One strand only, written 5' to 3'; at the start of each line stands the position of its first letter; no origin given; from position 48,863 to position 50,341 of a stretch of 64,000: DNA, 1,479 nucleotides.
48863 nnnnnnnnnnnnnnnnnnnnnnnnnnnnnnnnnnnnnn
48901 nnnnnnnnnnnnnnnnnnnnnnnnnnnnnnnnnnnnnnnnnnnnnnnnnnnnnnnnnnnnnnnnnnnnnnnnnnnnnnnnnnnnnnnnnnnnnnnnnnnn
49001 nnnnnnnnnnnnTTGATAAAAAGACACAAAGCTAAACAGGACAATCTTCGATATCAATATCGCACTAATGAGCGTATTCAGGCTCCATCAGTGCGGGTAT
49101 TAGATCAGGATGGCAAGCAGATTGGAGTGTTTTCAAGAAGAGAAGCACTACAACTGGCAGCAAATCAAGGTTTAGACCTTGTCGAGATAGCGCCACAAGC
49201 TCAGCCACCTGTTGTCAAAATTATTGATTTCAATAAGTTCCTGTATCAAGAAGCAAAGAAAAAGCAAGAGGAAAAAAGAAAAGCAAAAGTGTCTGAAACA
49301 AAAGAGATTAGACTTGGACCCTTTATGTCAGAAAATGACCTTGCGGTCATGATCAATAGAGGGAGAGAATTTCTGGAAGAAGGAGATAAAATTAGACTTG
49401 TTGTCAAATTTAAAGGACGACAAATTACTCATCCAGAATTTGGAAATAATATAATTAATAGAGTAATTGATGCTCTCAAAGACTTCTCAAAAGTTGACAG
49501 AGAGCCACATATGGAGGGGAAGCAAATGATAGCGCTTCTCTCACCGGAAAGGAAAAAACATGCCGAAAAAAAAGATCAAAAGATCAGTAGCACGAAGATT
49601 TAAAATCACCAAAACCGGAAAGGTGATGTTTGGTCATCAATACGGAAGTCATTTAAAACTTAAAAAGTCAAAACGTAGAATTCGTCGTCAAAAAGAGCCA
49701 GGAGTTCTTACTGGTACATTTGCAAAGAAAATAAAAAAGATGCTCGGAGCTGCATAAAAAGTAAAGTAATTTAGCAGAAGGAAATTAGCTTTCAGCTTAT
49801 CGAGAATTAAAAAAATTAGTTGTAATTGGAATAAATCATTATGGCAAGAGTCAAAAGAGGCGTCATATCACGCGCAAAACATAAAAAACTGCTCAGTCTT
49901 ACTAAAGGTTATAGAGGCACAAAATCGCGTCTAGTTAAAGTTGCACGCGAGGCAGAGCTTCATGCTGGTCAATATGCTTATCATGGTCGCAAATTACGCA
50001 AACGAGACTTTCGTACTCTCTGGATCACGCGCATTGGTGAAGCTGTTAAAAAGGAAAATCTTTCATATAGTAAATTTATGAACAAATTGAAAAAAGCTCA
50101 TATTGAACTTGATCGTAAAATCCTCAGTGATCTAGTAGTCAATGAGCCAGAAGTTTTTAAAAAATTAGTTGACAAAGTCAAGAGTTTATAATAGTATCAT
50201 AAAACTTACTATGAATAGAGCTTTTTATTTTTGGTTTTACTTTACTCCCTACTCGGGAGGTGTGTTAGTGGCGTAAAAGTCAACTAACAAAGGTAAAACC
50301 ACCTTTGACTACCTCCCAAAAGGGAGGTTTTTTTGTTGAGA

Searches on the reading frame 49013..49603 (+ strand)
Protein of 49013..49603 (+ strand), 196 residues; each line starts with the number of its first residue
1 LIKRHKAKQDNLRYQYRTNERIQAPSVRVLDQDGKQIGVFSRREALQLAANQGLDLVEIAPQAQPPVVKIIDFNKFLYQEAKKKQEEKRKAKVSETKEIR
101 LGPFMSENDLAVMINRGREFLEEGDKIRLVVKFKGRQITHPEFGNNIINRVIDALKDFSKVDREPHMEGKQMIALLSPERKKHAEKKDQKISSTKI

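Call 27: search_protein_families(library=pfam, proteins=[window:49013-49603:+], max_evalue=0.001)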
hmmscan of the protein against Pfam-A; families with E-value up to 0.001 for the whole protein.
window:49013-49603:+ (196 aa): 2 families
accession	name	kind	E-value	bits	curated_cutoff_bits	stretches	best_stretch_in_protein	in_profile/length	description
PF05198.21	IF3_N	-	1.5e-29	102.4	26.9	1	18-86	1-69/70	Translation initiation factor IF-3, N-terminal domain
PF00707.27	IF3_C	-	6.1e-27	93.8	34.8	1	95-178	2-85/86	Translation initiation factor IF-3, C-terminal domain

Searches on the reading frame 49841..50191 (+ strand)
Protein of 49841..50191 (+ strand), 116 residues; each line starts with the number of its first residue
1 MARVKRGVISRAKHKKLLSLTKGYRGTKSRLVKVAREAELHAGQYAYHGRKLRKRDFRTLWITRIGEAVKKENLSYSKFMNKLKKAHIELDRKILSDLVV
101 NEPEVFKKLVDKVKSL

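Call 44: search_protein_families(library=pfam, proteins=[window:49841-50191:+], max_evalue=0.001)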
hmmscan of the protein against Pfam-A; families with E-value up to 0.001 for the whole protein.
window:49841-50191:+ (116 aa): 1 family
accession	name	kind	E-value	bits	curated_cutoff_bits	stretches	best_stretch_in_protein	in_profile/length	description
PF00453.23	Ribosomal_L20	-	1.8e-41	141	30.8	1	3-109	1-107/107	Ribosomal protein L20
